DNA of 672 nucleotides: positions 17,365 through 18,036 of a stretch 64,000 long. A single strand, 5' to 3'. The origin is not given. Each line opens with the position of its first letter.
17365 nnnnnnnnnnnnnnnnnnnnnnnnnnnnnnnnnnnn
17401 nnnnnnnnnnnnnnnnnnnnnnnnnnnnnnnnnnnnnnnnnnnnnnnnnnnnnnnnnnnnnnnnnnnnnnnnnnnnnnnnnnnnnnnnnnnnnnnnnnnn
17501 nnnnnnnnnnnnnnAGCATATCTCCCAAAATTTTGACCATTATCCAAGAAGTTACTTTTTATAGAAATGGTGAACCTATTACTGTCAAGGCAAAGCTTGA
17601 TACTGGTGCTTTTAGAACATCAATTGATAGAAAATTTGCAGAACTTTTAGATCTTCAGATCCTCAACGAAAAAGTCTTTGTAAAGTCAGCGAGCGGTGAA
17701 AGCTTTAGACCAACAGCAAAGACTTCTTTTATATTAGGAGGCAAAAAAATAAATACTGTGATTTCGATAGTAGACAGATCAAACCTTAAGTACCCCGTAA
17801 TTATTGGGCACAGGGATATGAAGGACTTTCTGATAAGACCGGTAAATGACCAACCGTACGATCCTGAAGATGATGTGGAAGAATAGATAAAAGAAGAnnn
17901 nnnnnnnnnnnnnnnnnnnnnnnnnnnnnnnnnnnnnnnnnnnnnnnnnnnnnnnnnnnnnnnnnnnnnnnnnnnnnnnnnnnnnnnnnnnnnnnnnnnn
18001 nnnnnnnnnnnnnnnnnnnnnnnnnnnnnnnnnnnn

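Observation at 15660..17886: ATP-grasp amidoligase fused to a retropepsin-like protease, translationally coupled to a 7TM membrane protein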

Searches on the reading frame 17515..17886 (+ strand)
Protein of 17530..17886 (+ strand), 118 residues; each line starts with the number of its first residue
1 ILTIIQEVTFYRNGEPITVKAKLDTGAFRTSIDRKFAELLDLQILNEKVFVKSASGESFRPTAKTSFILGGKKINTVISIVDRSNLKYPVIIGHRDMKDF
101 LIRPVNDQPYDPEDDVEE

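Call 6: search_protein_families(library=pfam, proteins=[window:17530-17886:+], max_evalue=10)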
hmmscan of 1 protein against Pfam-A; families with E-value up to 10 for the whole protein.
window:17530-17886:+ (118 aa): 3 families
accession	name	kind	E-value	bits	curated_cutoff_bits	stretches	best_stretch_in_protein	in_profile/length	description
PF05618.17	Zn_protease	-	3.1e-08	34.1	27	2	49-101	71-124/138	Putative ATP-dependent zinc protease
PF13975.11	gag-asp_proteas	-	1.3e-05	26.1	28.2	1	13-94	6-87/92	gag-polyprotein putative aspartyl protease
PF13650.11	Asp_protease_2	-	1.5e-05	26.1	24.3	1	13-74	6-68/90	Aspartyl protease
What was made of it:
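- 17530..17841 (+): Retropepsin (RloA/RimB-like, PF05618) domain, aa 317-420, net basic (17 K/R against 11 D/E). PF05618 34 bits for the domain alone (call 6).
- On Clan AA retropepsin-like peptidases (PF05618 / DUF785 / RimB-like): PF05618 scores 34 bits against a cutoff of 27 (call 6).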

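Call 51: predict_structure(alignment_id=A2)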
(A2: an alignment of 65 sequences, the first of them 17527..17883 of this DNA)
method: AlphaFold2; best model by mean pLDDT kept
length: 119 residues; sequences in the alignment: 65
mean_pLDDT: 90.5   pTM: 0.80
mean pLDDT of the five models: 90.5, 89.1, 88.8, 87.3, 86.9
residues with pLDDT >= 90: 97; 70-90: 9; 50-70: 10; < 50: 3
segments of 3 or more residues with pLDDT < 50: 117-119
pLDDT, mean of each block of 10 residues (from residue 1): 93 96 94 97 97 90 98 97 94 96 77 53
secondary structure, 60 per line:
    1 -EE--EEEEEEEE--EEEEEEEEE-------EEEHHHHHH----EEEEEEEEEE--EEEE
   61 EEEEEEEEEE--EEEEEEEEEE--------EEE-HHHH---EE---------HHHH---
elements in order: E6-13 E16-24 E32-34 H35-40 E45-54 E57-70 E73-82 E91-93 H95-98 H113-116
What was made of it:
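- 17530..17841 (+): Domain model pLDDT 90.5 (call 51).
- On Clan AA retropepsin-like peptidases (PF05618 / DUF785 / RimB-like): The domain model has pLDDT 90.5 (call 51).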

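Call 53: search_solved_structures(query=A3, max_evalue=1, show_alignments=3)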
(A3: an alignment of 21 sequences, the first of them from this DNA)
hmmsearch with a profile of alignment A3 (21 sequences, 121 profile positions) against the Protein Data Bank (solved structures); distinct sequences matched with E-value up to 1: 7.
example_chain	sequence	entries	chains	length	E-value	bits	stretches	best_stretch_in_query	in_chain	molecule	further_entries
9g59_A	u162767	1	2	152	1.4e-08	38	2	64-108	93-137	Putative ATP-dependent zinc protease domain-containing protein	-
9g58_A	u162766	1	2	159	1.2e-06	31.7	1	63-112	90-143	Putative ATP-dependent zinc protease domain-containing protein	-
2pma_A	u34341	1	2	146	7.7e-05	25.9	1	64-110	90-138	Uncharacterized protein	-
2jys_A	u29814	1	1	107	0.01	19.1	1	19-81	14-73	Protease/Reverse transcriptase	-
2i1a_A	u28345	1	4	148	0.026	17.8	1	11-67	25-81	DNA damage-inducible protein DDI1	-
4z2z_A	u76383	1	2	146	0.027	17.7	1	11-67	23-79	DNA damage-inducible protein 1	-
7kse_A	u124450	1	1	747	0.54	13.5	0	24-81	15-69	Peptidase A9/Reverse transcriptase/RNase H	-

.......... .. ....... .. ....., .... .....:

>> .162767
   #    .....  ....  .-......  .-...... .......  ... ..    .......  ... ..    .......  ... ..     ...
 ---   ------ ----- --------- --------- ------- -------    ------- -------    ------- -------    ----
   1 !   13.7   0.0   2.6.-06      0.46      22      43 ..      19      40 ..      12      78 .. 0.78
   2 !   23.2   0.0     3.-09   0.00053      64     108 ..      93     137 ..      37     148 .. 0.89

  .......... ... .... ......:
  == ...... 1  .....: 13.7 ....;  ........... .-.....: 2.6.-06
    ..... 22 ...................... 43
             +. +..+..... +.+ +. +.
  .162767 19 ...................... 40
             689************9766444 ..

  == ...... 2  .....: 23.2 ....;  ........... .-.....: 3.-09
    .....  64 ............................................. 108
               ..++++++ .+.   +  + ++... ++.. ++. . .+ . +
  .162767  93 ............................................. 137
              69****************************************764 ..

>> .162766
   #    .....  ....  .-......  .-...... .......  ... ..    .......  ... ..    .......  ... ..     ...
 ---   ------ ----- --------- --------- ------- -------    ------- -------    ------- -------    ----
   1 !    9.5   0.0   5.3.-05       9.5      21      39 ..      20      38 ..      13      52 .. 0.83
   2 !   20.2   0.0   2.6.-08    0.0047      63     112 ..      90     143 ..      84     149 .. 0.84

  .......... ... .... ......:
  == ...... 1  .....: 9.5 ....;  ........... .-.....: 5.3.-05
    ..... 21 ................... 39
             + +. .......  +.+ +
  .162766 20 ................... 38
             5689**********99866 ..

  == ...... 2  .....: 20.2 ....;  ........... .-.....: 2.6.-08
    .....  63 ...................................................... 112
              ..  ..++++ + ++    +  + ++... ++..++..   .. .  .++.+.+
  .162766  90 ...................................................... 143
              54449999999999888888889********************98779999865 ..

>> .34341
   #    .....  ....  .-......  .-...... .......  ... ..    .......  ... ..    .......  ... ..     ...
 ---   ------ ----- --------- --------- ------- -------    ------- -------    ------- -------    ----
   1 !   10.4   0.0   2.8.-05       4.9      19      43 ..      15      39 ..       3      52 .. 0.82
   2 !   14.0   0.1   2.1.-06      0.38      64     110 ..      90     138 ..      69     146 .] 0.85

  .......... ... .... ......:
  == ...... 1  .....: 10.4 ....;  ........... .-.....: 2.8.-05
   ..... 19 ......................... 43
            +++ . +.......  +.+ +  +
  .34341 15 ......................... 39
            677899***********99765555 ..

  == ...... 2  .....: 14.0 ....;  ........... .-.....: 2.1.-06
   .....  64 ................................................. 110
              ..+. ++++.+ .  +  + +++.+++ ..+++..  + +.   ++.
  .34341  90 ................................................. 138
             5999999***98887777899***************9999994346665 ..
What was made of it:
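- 17599..17610 (+): Catalytic motif D340-T-G-A343. It aligns to the DTGA of RloA/RloA2 (call 53).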

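Call 55: fold_search(model_id=the predicted structure, library=pdb)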
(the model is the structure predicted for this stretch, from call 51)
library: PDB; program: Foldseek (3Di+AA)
matches with E <= 10: 1220; with E <= 0.001: 139
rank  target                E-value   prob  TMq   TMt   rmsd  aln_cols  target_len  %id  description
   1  2pma_A                2.2e-07  1.00  0.63  0.58   8.2       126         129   18  Structural Genomics, the crystal structure of a protein Lpg0085 with unknown function (DUF785) from Legionella pneumop (released 2007-05-22)
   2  9g58_A                2.3e-07  1.00  0.62  0.56   7.9       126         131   23  Pseudomonas fluorescens periplasmic aspartic peptidase Pfl01_1762 (RloA) (released 2025-04-09)
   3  2pma_B                3.6e-07  1.00  0.61  0.57   8.3       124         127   19  Structural Genomics, the crystal structure of a protein Lpg0085 with unknown function (DUF785) from Legionella pneumop (released 2007-05-22)
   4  9g58_B                5.4e-07  1.00  0.58  0.54   8.8       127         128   21  Pseudomonas fluorescens periplasmic aspartic peptidase Pfl01_1762 (RloA) (released 2025-04-09)
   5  9g59_A                1.1e-06  1.00  0.62  0.58   8.8       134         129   20  Pseudomonas aeruginosa periplasmic aspartic peptidase PA0462 (RloA2) (released 2025-04-09)
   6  5yq8_A                8.2e-06  1.00  0.57  0.53   3.3       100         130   20  Crystal structure of retroviral protease-like domain of Ddi1 from Leishmania major (released 2018-09-19)
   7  7d66_C                9.2e-06  1.00  0.57  0.54   3.7        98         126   16  Crystal structure of retroviral protease-like domain of Ddi1 from Toxoplasma gondii (released 2022-02-09)
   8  3s8i_B                1.2e-05  1.00  0.49  0.48   3.9       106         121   16  The retroviral-like protease (RVP) domain of human DDI1 (released 2011-07-06)
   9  7d66_F                1.4e-05  1.00  0.55  0.54   3.9        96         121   16  Crystal structure of retroviral protease-like domain of Ddi1 from Toxoplasma gondii (released 2022-02-09)
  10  4rgh_A                1.5e-05  1.00  0.54  0.51   3.8       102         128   19  Human DNA Damage-Inducible Protein: From Protein Chemistry and 3D Structure to Deciphering its Cellular Role (released 2016-02-17)
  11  4njt_A                1.5e-05  1.00  0.50  0.58   3.7        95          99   19  Crystal structure of multidrug-resistant clinical isolate A02 HIV-1 protease in complex with darunavir (released 2014-04-02)
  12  4njs_A                1.6e-05  1.00  0.53  0.62   3.5        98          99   17  Crystal structure of multidrug-resistant clinical isolate A02 HIV-1 protease in complex with non-peptidic inhibitor, G (released 2014-04-02)
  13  3hdk_A                1.7e-05  1.00  0.53  0.62   3.4       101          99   17  Crystal structure of chemically synthesized [Aib51/51']HIV-1 protease (released 2010-04-28)
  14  9g59_B                1.7e-05  1.00  0.58  0.50   9.7       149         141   18  Pseudomonas aeruginosa periplasmic aspartic peptidase PA0462 (RloA2) (released 2025-04-09)
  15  7d66_L                2.1e-05  1.00  0.57  0.55   3.6        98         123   15  Crystal structure of retroviral protease-like domain of Ddi1 from Toxoplasma gondii (released 2022-02-09)
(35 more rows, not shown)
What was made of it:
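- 17530..17841 (+): Foldseek top hits are 2pma, 9g58 (RloA) and 9g59 (RloA2), then Ddi1 and HIV-1 protease (call 55).
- On Clan AA retropepsin-like peptidases (PF05618 / DUF785 / RimB-like): Foldseek gives probability 1.00 for 2pma, 9g58 and 9g59 (TM about 0.6), then Ddi1 and HIV-1 protease (call 55).
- Retropepsin fold: top structural matches are Lpg0085, RloA and RloA2, then Ddi1 and HIV protease (call 55).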
